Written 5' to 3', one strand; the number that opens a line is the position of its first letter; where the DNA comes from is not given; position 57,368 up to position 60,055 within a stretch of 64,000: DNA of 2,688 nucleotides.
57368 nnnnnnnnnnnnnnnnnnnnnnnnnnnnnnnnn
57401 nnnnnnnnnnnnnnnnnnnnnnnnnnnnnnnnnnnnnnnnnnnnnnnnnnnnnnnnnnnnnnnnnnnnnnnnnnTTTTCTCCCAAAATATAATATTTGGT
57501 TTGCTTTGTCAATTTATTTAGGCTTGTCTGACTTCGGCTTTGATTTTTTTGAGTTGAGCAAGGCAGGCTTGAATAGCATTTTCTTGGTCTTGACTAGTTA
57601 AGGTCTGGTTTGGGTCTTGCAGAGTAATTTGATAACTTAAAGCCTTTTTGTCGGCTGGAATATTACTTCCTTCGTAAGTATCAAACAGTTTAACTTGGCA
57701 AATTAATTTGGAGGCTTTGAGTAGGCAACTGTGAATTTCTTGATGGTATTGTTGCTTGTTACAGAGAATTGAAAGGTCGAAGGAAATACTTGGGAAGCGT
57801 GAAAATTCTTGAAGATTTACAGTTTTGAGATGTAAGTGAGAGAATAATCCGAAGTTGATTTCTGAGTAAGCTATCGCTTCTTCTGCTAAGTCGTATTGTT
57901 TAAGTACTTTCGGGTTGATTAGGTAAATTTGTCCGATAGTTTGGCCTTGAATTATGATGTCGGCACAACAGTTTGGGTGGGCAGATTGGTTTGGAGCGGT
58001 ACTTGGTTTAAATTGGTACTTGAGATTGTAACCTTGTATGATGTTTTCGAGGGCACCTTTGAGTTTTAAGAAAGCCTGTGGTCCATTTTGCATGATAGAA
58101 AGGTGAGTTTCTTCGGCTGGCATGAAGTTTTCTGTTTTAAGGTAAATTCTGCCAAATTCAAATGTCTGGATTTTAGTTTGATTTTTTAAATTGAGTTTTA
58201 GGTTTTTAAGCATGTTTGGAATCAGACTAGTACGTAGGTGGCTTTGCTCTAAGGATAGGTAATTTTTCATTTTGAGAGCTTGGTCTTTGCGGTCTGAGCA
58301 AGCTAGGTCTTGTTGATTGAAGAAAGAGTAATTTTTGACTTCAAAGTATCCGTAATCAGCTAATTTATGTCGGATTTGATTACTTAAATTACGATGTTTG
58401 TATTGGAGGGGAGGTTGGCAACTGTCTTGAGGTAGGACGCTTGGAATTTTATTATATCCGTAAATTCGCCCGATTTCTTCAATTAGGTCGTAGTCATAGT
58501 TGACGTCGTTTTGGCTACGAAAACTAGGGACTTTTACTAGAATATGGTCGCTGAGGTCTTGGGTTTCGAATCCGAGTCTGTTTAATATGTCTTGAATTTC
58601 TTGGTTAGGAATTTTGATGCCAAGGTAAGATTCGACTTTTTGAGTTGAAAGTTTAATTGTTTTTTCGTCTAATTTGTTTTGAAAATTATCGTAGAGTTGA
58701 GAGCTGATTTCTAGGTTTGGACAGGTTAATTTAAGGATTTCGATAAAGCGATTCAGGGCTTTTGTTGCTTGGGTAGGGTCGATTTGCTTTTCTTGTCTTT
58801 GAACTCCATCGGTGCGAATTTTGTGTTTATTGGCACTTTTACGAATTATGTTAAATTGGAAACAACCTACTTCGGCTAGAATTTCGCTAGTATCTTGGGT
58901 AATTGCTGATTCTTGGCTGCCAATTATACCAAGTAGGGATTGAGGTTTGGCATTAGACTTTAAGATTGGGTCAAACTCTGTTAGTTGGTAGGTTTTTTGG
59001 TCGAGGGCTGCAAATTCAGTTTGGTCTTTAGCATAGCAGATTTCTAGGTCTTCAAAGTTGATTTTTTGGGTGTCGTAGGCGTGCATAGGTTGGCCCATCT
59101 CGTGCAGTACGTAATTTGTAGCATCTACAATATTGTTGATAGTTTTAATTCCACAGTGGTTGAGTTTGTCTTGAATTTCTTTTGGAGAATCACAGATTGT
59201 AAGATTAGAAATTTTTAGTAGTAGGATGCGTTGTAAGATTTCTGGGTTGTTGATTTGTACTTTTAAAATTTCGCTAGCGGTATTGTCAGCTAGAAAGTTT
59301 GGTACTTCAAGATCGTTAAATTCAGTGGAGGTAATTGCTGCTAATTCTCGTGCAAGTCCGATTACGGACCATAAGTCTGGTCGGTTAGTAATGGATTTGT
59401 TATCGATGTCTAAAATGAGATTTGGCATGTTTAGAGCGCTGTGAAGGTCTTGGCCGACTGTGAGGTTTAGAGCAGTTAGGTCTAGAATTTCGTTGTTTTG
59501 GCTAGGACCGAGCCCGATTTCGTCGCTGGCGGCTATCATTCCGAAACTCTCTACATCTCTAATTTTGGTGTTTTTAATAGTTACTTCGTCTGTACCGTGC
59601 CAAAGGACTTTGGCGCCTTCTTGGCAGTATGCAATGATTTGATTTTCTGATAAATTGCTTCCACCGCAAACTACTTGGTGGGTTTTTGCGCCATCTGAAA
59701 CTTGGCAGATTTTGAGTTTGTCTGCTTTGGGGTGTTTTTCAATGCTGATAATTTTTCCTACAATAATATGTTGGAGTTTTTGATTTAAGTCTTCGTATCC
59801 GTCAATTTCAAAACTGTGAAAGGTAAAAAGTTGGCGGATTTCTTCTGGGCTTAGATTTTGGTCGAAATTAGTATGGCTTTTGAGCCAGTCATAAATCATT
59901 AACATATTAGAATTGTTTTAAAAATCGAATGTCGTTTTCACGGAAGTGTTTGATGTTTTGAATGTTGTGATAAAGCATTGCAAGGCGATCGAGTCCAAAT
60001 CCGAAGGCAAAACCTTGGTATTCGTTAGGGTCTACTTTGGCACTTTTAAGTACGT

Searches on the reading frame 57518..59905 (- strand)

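Call 40: search_protein_families(library=pfam, proteins=[window:57518-59905:-], max_evalue=0.001)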
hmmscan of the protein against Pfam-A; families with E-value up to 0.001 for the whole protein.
window:57518-59905:- (795 aa): 5 families
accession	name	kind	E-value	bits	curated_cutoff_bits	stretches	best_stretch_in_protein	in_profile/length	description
PF03483.22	B3_4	-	9.4e-47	159.3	29.3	1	228-395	6-173/174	B3/4 domain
PF17759.6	tRNA_synthFbeta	-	3.7e-41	141.4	22.4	1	487-684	1-213/214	Phenylalanyl tRNA synthetase beta chain CLM domain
PF03484.21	B5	-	2e-20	73.2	28.6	1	417-484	1-67/67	tRNA synthetase B5 domain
PF03147.19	FDX-ACB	-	1.5e-19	70.7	31.1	1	702-793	1-94/94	Ferredoxin-fold anticodon binding domain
PF01588.26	tRNA_bind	-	1.5e-13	51.1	27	1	47-143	1-87/96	Putative tRNA binding domain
